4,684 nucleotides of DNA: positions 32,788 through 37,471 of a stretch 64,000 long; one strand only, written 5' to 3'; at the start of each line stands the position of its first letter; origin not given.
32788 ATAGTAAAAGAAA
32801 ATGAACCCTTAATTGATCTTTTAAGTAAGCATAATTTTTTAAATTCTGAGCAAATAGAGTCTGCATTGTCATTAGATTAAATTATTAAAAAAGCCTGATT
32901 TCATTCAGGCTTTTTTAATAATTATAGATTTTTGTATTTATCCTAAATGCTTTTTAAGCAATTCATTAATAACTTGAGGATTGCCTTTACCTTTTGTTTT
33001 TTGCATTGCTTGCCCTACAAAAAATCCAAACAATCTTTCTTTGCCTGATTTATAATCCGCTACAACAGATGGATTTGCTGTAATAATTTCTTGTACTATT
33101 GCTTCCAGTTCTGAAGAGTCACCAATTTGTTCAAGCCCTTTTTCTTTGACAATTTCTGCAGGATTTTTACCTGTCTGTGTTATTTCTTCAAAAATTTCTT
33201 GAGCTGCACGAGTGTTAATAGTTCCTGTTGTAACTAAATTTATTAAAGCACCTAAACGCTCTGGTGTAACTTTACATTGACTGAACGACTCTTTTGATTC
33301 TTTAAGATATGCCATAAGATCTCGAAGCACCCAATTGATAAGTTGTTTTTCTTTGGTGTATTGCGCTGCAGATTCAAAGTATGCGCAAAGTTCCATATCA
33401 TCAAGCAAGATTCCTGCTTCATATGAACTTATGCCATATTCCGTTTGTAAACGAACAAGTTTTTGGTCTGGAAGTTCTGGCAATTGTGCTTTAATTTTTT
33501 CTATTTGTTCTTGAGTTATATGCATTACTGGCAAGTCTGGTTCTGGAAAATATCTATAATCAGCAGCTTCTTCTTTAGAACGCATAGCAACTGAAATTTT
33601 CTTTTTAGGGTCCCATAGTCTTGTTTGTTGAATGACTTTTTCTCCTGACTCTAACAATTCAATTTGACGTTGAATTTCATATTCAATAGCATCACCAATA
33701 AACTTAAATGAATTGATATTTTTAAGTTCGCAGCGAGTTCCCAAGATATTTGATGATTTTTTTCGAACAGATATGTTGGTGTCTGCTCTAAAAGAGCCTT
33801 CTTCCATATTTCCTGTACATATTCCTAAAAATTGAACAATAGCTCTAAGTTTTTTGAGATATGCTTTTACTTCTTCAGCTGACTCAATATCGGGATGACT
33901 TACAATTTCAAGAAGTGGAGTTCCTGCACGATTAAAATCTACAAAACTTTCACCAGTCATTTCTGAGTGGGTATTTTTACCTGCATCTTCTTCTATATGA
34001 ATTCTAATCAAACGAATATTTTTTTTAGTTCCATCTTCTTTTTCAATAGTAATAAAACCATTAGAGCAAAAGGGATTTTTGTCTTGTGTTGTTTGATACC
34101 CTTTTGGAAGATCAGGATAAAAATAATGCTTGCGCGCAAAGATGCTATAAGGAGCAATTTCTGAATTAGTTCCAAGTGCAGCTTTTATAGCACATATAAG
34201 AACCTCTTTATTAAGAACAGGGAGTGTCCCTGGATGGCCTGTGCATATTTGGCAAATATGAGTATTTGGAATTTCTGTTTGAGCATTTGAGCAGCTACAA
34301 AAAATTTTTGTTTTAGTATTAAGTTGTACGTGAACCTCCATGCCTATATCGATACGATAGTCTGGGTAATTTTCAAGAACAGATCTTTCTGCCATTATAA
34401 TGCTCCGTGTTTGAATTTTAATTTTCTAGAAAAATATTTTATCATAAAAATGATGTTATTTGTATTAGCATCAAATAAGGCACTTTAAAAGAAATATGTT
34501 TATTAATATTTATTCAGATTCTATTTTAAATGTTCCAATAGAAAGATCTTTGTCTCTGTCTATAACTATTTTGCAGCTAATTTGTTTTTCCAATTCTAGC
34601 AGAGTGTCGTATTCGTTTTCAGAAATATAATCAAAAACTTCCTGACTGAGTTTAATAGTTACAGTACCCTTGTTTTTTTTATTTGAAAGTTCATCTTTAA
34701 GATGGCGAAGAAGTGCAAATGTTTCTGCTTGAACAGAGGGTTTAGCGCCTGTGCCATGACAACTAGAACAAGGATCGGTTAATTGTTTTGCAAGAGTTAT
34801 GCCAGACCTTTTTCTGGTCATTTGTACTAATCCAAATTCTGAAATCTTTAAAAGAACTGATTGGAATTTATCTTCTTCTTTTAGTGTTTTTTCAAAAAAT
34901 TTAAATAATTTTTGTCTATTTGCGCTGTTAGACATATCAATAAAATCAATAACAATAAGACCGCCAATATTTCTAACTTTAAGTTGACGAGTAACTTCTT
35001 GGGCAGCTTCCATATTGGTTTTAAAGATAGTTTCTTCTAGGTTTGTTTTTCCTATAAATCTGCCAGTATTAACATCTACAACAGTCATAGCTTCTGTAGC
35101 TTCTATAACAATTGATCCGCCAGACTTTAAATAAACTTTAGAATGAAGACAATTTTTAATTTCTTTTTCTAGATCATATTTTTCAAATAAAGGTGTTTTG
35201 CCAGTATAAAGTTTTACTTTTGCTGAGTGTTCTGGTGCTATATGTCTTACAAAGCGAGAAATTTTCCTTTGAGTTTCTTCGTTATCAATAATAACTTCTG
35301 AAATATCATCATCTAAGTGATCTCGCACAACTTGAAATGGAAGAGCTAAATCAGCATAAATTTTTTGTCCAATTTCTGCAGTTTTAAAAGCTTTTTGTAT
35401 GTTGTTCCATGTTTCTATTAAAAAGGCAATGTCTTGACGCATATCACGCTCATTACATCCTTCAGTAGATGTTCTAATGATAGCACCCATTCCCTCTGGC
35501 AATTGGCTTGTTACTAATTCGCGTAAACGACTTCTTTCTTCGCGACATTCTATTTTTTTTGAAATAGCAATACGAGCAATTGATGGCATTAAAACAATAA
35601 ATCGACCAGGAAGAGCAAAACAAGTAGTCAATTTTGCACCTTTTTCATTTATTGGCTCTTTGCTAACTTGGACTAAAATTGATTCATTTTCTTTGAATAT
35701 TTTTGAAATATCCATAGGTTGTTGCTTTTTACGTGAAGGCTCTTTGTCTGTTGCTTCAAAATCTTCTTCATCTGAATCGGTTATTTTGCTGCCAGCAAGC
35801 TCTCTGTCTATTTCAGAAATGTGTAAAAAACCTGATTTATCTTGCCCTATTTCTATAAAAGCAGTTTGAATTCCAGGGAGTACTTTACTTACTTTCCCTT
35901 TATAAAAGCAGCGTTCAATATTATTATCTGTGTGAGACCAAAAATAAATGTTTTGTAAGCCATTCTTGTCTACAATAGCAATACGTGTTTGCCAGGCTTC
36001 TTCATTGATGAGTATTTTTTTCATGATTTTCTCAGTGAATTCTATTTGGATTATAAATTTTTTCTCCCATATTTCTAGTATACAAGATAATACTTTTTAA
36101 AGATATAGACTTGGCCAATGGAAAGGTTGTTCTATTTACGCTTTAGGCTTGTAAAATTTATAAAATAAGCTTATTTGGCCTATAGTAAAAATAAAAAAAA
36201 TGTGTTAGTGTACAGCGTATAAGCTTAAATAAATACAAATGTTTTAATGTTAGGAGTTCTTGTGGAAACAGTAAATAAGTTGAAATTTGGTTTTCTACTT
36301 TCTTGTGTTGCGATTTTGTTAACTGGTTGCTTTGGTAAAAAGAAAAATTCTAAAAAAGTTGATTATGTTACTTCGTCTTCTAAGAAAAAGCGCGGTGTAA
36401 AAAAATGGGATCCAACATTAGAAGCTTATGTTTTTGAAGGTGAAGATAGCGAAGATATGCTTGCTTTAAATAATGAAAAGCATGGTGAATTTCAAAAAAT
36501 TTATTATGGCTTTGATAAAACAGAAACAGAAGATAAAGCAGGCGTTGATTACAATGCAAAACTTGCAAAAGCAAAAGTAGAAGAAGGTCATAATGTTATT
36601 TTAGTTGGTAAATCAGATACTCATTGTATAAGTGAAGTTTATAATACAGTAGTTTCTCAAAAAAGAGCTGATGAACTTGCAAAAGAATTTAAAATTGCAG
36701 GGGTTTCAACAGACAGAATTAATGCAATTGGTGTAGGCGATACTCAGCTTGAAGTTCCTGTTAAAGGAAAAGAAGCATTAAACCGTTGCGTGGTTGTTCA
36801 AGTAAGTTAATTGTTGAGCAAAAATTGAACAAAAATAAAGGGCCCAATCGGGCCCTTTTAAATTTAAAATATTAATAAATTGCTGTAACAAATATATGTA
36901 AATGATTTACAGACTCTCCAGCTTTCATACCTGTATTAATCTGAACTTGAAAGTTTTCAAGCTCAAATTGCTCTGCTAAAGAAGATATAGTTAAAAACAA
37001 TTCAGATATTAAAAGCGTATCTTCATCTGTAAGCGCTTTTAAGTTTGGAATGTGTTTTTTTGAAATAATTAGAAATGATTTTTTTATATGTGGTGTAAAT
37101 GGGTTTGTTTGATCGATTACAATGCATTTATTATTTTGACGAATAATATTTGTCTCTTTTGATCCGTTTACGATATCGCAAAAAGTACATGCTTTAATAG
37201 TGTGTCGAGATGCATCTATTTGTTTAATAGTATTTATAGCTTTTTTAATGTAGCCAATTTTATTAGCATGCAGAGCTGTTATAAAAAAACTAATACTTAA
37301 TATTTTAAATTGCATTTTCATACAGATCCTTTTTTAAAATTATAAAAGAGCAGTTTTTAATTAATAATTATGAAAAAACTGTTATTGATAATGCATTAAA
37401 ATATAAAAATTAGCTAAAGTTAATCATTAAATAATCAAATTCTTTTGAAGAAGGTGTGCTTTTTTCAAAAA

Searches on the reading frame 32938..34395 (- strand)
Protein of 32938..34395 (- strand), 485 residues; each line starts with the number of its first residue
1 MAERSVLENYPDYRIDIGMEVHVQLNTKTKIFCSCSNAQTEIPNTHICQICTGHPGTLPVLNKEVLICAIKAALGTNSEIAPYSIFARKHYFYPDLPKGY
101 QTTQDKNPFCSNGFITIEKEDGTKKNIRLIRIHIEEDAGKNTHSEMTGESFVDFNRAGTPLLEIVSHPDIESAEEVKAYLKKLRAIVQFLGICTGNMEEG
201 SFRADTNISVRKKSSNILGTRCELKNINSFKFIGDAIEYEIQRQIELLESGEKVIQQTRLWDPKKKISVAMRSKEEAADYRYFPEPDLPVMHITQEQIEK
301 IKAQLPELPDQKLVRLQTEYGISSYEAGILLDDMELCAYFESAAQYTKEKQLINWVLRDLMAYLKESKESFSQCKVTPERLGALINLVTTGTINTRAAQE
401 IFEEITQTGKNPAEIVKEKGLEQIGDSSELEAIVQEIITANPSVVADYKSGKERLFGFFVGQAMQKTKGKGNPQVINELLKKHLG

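Call 20: search_protein_families(library=pfam, proteins=[window:32938-34395:-], max_evalue=0.00001)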
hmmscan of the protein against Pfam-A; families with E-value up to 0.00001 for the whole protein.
window:32938-34395:- (485 aa): 2 families
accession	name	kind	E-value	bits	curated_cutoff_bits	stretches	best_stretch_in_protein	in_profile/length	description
PF02934.20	GatB_N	-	1.8e-119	398.5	23.4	1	17-299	3-277/277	GatB/GatE catalytic domain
PF02637.23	GatB_Yqey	-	5.4e-51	172.8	27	1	339-484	2-148/148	GatB domain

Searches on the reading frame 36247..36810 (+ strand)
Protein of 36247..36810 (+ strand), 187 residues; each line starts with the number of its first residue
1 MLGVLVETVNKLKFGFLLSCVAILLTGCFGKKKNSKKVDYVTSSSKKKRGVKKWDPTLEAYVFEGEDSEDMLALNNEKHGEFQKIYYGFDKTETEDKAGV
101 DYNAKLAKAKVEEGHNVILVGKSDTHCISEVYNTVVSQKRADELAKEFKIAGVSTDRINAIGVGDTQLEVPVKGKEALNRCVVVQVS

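Call 20: search_protein_families(library=pfam, proteins=[window:36247-36810:+], max_evalue=0.00001)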
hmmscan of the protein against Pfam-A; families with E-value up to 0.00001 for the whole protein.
window:36247-36810:+ (187 aa): 0 families

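Call 91: search_protein_families(library=pfam, proteins=[window:36247-36810:+], max_evalue=0.01)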
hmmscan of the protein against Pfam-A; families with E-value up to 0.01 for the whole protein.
window:36247-36810:+ (187 aa): 1 family
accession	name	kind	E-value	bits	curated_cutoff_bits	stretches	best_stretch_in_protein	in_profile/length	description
PF00691.25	OmpA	-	5.6e-05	23.8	27.2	1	95-171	12-87/98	OmpA family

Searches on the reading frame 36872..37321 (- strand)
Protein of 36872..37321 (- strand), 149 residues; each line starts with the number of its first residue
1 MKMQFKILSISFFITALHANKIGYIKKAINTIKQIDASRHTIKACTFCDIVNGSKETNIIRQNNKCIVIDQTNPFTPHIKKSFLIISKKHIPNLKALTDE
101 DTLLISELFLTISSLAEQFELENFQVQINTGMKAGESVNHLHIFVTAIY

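Call 20: search_protein_families(library=pfam, proteins=[window:36872-37321:-], max_evalue=0.00001)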
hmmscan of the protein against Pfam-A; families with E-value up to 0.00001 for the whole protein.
window:36872-37321:- (149 aa): 2 families
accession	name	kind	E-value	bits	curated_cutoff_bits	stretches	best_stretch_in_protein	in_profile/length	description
PF11969.13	DcpS_C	-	1.3e-15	58.3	24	1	45-147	2-101/114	Scavenger mRNA decapping enzyme C-term binding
PF01230.28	HIT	-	7.1e-12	46.3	21.5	1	54-145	3-92/98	HIT domain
